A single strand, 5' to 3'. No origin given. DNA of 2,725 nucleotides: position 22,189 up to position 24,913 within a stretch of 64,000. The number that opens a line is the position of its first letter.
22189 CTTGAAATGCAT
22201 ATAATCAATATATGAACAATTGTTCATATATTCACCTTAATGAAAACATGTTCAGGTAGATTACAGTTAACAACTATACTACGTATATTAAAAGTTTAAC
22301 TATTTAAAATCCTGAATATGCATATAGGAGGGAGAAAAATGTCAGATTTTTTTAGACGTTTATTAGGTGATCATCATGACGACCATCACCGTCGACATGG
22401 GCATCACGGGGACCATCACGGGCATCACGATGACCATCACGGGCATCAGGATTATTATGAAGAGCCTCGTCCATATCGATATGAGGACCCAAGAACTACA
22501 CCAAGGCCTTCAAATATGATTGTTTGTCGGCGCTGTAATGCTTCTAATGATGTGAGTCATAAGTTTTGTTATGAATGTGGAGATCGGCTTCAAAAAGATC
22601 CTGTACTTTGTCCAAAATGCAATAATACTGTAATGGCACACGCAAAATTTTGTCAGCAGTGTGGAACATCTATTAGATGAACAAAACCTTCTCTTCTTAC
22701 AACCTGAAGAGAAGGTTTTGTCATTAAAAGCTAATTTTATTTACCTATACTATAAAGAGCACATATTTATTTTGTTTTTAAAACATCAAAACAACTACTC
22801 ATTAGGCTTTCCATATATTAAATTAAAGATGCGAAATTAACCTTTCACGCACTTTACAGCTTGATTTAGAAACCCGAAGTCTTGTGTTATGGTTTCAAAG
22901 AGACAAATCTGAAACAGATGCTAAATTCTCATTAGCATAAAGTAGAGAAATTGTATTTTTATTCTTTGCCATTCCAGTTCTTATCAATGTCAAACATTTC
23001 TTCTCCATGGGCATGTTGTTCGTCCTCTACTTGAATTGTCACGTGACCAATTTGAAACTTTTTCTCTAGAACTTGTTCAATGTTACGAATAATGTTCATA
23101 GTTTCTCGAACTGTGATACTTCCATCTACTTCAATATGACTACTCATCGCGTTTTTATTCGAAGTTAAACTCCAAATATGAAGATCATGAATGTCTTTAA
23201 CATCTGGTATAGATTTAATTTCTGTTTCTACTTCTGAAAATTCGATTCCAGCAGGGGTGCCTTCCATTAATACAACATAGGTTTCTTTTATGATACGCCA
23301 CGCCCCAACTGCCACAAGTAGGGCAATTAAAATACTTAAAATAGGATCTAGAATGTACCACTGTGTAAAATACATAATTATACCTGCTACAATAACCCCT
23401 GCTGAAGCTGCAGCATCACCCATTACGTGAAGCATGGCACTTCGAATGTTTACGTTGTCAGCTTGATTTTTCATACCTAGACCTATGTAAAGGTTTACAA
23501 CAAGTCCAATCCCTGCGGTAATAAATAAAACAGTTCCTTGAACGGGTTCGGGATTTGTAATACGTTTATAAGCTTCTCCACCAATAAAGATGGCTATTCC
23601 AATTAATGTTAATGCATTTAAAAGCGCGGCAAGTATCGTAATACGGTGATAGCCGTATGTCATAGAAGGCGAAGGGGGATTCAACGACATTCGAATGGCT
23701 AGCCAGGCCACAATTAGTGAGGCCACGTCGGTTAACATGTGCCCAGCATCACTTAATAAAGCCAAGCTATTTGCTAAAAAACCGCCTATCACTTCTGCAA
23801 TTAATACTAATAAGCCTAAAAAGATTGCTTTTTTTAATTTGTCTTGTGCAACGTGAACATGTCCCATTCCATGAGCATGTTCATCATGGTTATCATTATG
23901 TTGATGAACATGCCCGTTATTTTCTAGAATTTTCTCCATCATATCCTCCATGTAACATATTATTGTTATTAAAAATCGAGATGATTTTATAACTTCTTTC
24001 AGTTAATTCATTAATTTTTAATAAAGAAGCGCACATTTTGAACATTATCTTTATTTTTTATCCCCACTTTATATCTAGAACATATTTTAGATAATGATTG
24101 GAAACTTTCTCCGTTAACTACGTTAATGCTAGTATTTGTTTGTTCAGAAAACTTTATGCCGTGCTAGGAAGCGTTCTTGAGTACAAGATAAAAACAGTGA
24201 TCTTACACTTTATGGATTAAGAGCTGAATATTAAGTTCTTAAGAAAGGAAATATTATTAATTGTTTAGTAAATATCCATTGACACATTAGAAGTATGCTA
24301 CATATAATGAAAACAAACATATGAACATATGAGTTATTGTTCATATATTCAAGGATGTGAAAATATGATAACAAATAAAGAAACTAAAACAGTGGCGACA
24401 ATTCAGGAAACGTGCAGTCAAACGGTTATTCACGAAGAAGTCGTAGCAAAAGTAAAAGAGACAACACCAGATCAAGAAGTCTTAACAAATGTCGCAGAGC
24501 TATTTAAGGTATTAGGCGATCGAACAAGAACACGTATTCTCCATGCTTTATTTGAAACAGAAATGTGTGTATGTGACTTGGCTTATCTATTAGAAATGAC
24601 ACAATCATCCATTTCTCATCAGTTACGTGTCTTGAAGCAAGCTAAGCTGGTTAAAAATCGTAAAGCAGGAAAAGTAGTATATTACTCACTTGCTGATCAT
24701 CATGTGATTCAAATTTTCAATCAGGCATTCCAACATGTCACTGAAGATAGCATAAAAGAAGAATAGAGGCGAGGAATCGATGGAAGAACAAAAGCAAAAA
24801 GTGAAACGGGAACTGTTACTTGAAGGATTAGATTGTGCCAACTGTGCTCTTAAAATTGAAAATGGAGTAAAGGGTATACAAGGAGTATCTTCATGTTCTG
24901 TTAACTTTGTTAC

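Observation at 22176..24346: One metalloregulator operator, two operons: His-rich zinc-ribbon gene carries a copy of the czrA-ATPase promoter/operator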

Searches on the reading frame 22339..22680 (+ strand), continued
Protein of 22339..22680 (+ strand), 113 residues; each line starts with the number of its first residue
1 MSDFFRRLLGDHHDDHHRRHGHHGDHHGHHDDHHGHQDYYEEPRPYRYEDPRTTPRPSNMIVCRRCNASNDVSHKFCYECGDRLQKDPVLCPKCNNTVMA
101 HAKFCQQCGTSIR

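Call 91: search_protein_families(library=pfam, proteins=[L067:4479-5321:+, L067:6252-6680:+, L067:6754-7152:+, L080:4286-5926:+, L080:6755-7222:-, L080:7508-9568:+, L095:4727-5617:+, L095:6193-7215:-, L103:4299-5654:-, L103:7613-9730:+], max_evalue=0.00001)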
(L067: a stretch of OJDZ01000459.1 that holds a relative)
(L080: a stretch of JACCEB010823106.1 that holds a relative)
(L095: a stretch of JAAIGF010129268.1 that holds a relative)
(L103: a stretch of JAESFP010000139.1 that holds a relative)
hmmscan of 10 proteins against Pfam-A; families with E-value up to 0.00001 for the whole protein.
L067:4479-5321:+ (281 aa): 1 family
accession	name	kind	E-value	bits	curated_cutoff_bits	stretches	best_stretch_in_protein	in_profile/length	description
PF19657.4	DUF6160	-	1.4e-20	73.7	27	1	5-101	8-95/96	Family of unknown function (DUF6160)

L067:6252-6680:+ (143 aa): 0 families

L067:6754-7152:+ (133 aa): 2 families
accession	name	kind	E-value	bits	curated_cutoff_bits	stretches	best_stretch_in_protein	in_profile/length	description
PF00903.31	Glyoxalase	-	5.9e-12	46.5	20.6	1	21-127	7-121/121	Glyoxalase/Bleomycin resistance protein/Dioxygenase superfamily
PF19581.5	Glyoxalase_7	-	7.1e-06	26.5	23.6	1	25-130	24-129/133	Glyoxalase superfamily protein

L080:4286-5926:+ (547 aa): 0 families

L080:6755-7222:- (156 aa): 0 families

L080:7508-9568:+ (687 aa): 0 families

L095:4727-5617:+ (297 aa): 2 families
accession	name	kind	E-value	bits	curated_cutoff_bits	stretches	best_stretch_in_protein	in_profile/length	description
PF03466.25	LysR_substrate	-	8.2e-36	123.8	28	1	90-294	2-205/209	LysR substrate binding domain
PF00126.33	HTH_1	-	2e-23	82.5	26.6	1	6-65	1-60/60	Bacterial regulatory helix-turn-helix protein, lysR family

L095:6193-7215:- (341 aa): 1 family
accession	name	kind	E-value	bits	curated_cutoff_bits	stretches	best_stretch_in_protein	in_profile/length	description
PF07670.19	Gate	-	3.2e-13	50.5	29.6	1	51-131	2-84/104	Nucleoside recognition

L103:4299-5654:- (452 aa): 7 families
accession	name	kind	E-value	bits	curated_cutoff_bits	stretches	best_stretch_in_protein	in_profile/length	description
PF07992.20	Pyr_redox_2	-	4.7e-73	246.6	26.1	1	6-318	1-291/291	Pyridine nucleotide-disulphide oxidoreductase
PF02852.28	Pyr_redox_dim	-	8.4e-35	119.7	25.3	1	338-446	1-109/110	Pyridine nucleotide-disulphide oxidoreductase, dimerisation domain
PF00070.33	Pyr_redox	-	3.6e-23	82.3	22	1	170-246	1-79/82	Pyridine nucleotide-disulphide oxidoreductase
PF13738.12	Pyr_redox_3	-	3.7e-16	59.7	30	1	120-302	112-305/305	Pyridine nucleotide-disulphide oxidoreductase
PF03486.20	HI0933_like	-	2e-08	34.4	50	0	208-286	108-186/244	HI0933-like protein Rossmann domain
PF12831.13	FAD_oxidored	-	6.4e-07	29.4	27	1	7-123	1-116/416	FAD dependent oxidoreductase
PF01262.27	AlaDh_PNT_C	-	4.3e-06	26.7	23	0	8-34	31-57/214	Alanine dehydrogenase/PNT, C-terminal domain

L103:7613-9730:+ (706 aa): 1 family
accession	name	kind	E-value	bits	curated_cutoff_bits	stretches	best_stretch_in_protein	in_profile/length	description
PF01326.24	PPDK_N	-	2.6e-48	165.4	27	1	403-703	3-311/328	Pyruvate phosphate dikinase, AMP/ATP-binding domain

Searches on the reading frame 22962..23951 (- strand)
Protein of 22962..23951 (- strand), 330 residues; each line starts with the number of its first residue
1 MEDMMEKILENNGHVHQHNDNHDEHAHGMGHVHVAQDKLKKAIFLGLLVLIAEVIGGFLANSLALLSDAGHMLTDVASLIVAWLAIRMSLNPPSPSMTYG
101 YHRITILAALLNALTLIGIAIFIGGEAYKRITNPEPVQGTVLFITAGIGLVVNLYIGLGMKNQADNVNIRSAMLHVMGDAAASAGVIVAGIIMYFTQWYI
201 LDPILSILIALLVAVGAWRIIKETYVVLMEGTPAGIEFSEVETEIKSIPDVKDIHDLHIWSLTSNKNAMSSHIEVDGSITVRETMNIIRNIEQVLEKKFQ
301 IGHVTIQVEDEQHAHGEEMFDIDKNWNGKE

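Call 9: search_protein_families(library=pfam, proteins=[window:22962-23951:-], max_evalue=0.01)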
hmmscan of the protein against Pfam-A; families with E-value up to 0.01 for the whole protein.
window:22962-23951:- (330 aa): 2 families
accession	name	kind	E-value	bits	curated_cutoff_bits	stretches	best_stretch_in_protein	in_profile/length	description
PF01545.26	Cation_efflux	-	1.8e-43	149.1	26.6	1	42-229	4-198/198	Cation efflux family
PF16916.11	ZT_dimer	-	2e-21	76.2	26.7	1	234-310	2-77/78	Dimerisation domain of Zinc Transporter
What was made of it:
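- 22959..23951 (-): CDF-family (CzcD/ZitB-like) cation efflux transporter with a His-rich N-terminus. It lies between the two operator-bearing promoters. Pfam Cation_efflux plus ZT_dimer (call 9).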

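Call 18: search_protein_families(library=ncbifam, proteins=[window:22962-23951:-], max_evalue=0.001)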
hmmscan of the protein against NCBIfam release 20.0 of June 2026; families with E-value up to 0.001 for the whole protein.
window:22962-23951:- (330 aa): 10 families
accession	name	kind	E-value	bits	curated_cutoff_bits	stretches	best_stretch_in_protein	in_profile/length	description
TIGR01297.1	CDF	superfamily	8e-88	294.4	82.35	1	38-312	4-284/285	cation diffusion facilitator family transporter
NF002923.0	PRK03557.1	equivalog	3.8e-71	239.9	408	1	27-318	5-298/313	CDF family zinc transporter ZitB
NF033827.1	CDF_efflux_DmeF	equivalog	7.9e-32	110.9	250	2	164-308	173-308/309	CDF family Co(II)/Ni(II) efflux transporter DmeF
NF052621.1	MngEfTpMntE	equivalog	1.5e-25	90.2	500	1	43-315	10-286/293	manganese efflux transporter MntE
NF050169.1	CatEfflxFieF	equivalog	8.6e-24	84.2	420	1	42-307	11-278/282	cation efflux pump FieF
NF007064.0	PRK09509.1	equivalog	1e-19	70.7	447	1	42-307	16-283/300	CDF family cation-efflux transporter FieF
NF052602.1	Zn_efflux_Cdf31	equivalog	2.8e-19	69.6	460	1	42-314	13-293/299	CDF family zinc efflux transporter Cdf31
NF040994.1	MamV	equivalog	3.1e-17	62.7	500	1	51-308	26-285/319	CDF transporter MamV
NF033615.1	CDF_MamM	equivalog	8.8e-17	61.2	350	1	45-310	18-288/290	magnetosome biogenesis CDF transporter MamM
NF033616.1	CDF_MamB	equivalog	1.5e-16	60.8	350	1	42-308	12-281/284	magnetosome biogenesis CDF transporter MamB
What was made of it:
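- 22959..23951 (-): TIGR01297 at 294 bits (call 18).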

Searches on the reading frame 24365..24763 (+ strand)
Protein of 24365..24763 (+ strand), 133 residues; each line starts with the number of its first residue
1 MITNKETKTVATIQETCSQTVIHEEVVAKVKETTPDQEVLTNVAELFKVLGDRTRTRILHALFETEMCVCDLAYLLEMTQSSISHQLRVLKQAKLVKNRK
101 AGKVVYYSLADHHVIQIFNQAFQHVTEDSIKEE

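Call 9: search_protein_families(library=pfam, proteins=[window:24365-24763:+], max_evalue=0.01)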
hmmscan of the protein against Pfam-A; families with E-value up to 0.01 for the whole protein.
window:24365-24763:+ (133 aa): 7 families
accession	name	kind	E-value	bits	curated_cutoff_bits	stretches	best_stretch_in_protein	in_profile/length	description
PF01022.26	HTH_5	-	7e-16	58.3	22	1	52-97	1-46/47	Bacterial regulatory protein, arsR family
PF12840.13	HTH_20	-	6.8e-07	29.6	27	1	50-97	1-49/51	Helix-turn-helix domain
PF01638.23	HxlR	-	0.0022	18.2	20.8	1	49-111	1-67/91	HxlR-like helix-turn-helix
PF25212.1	HVO_A0114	-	0.0027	17.9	27.6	1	35-104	5-74/84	HVO_A0114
PF24038.1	DUF7347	-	0.0042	17.7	27.6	1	44-69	2-27/77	Domain of unknown function (DUF7347)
PF13545.12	HTH_Crp_2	-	0.0055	17.1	27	1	64-100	20-56/70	Crp-like helix-turn-helix domain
PF13601.12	HTH_34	-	0.0075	16.9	27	0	55-101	2-49/80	Winged helix DNA-binding domain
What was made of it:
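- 24365..24766 (+): ArsR/SmtB-family metal-sensing repressor, 133 aa. It has an N-terminal Cys, a CVC motif, α5 ligands D-H...H..E, and recognition helix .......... Pfam HTH_5 (call 9).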

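Call 18: search_protein_families(library=ncbifam, proteins=[window:24365-24763:+], max_evalue=0.001)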
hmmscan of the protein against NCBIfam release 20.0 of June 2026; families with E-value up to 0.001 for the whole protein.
window:24365-24763:+ (133 aa): 13 families
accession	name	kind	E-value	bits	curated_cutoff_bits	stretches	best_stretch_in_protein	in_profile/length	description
NF033788.1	HTH_metalloreg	subfamily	9e-30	102.3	55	1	43-117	1-76/77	metalloregulator ArsR/SmtB family transcription factor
NF033789.1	repress_SdpR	subfamily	1e-17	63.8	100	1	47-111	2-66/79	autorepressor SdpR family transcription factor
NF007528.0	PRK10141.1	subfamily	2.1e-16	59.8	97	1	44-127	7-94/117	metalloregulator ArsR/SmtB family transcription factor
NF045707.1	Dbac_1936_reg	equivalog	5.4e-16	58.4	115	1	38-125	2-88/99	ArsR/SmtB-type metalloregulator TsoR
NF040642.1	sulf_sens_BigR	equivalog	1.3e-13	50.9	155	1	41-122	8-89/95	sulfite-sensing transcriptional repressor BigR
NF047906.1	CdPbTransRegCmtR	equivalog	2.9e-12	46.4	150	1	42-123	10-91/104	Cd(II)/Pb(II)-sensing metalloregulatory transcriptional regulator CmtR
NF041413.1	ArsR_Rv2640c_fam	equivalog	5.9e-11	42.8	155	1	34-111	23-103/118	Rv2640c family ArsR-like transcriptional regulator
NF052532.1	TransRegPagRBaca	equivalog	3.2e-07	30.4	170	1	38-118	12-92/99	transcriptional repressor PagR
NF053602.1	Phr_regulator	exception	5.6e-06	26.1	320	1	44-99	3-58/191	heat shock transcription regulator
TIGR01884.1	cas_HTH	subfamily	0.00023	20.6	60.2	1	21-105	109-194/202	CRISPR-associated CARF protein Csa3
NF047500.1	choline_R_CudC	equivalog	0.00069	19.5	218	0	39-128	11-103/171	choline uptake/conversion transcriptional regulator CudC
NF053755.1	MsvR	equivalog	0.00076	19.2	220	0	47-100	7-60/236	transcriptional factor MsvR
NF038251.1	AdcR_fam_Zn_TF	equivalog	0.00092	19.5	175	0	53-113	36-99/143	zinc-dependent MarR family transcriptional regulator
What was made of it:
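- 24365..24766 (+): NF033788 at 102 bits against a cutoff of 55 (call 18).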

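Call 25: search_solved_structures(query=window:24365-24763:+, show_alignments=4, max_evalue=1e-8)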
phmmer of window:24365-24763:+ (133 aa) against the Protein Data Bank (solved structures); distinct sequences matched with E-value up to 1e-8: 14.
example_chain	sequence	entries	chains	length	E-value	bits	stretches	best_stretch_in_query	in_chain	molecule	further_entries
1r1t_A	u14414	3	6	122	4.1e-22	81.8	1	15-127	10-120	Transcriptional repressor smtB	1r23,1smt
1r22_A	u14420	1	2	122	4e-21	78.6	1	9-127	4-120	Transcriptional repressor smtB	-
9t6r_A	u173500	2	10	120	3.2e-19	72.5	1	13-114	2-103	Lmo1102 protein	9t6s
9t6t_A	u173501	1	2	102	8.3e-18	67.9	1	24-113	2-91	Lmo1102 protein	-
6cda_A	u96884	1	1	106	1.2e-17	67.5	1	37-126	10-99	ArsR family transcriptional regulator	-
4ggg_A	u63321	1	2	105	4.3e-17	65.6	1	37-126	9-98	Repressor protein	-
2kjb_A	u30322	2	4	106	6.1e-17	65.1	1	37-126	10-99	CzrA protein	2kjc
1r1u_A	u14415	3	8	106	6.2e-17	65.1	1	37-126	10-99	repressor protein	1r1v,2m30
6cdb_A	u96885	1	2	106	8.6e-17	64.7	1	37-126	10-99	ArsR family transcriptional regulator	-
1u2w_A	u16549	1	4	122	1.1e-16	64.3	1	15-127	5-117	Cadmium efflux system accessory protein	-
8qkf_A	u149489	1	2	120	7e-15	58.5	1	32-128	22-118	ArsR family transcriptional regulator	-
3f72_A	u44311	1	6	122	2.6e-14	56.7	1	15-127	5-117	Cadmium efflux system accessory protein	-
2lkp_A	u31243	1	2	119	4.5e-13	52.7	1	36-125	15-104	HTH-type transcriptional regulator NmtR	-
6uvu_A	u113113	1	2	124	7.7e-10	42.3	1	34-119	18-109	ArsR family transcriptional regulator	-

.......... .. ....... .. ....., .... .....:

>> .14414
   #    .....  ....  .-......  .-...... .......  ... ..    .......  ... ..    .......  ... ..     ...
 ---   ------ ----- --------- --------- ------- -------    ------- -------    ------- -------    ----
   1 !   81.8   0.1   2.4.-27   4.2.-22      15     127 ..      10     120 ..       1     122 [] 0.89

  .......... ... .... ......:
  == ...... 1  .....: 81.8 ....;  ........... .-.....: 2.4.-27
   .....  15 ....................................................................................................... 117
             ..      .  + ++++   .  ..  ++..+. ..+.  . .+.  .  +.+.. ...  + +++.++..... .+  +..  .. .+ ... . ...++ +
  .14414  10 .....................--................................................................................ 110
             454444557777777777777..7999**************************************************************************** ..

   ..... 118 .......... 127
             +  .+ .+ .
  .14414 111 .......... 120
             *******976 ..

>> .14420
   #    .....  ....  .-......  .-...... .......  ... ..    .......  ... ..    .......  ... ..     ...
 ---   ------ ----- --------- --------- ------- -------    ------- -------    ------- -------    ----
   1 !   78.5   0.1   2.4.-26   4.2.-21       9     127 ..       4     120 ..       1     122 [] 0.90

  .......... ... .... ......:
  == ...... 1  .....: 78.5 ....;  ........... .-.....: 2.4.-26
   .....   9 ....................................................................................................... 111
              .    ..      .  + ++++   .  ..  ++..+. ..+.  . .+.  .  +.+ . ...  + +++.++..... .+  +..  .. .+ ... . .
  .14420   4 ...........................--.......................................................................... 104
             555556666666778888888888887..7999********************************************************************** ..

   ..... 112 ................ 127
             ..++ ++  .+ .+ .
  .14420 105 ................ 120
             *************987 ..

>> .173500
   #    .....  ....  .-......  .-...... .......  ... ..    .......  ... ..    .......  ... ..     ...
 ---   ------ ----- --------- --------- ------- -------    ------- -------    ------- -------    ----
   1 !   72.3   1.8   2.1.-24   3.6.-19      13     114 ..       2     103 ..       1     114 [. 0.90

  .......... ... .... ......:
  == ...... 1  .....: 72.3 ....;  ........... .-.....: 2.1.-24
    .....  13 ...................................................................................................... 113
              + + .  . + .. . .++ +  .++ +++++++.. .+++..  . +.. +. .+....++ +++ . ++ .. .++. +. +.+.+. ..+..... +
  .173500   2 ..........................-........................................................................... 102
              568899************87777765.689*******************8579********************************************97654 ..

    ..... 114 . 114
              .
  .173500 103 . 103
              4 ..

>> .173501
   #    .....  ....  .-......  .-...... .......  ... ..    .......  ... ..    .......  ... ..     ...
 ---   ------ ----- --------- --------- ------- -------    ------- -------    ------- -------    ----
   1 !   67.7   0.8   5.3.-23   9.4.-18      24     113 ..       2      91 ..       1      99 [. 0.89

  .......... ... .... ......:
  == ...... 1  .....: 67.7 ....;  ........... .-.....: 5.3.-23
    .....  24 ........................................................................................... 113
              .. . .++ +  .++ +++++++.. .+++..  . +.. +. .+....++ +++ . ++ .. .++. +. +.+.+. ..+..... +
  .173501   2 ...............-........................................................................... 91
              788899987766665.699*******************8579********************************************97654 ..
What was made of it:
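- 24365..24766 (+): Best solved relative is SmtB 1r1t at 4e-22, with aligned ligands (call 25).
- On CzrA sensu stricto (S. aureus type, α5-only): It scores better against SmtB (4e-22) than against CzrA (6e-17) (call 25).
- Closest known: SmtB-SmtA, BxmR and AztR/AzuR circuits of cyanobacteria. Same: SmtB is the best solved relative (call 25).
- Closest known: CzrA. Same: Autoregulated operon (calls 9, 18, 25).
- Closest known: CzrA. Different: This regulator has CVC and an N-terminal Cys, and scores better against SmtB (4e-22) than against CzrA (6e-17) or CadC (1e-16) (call 25).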
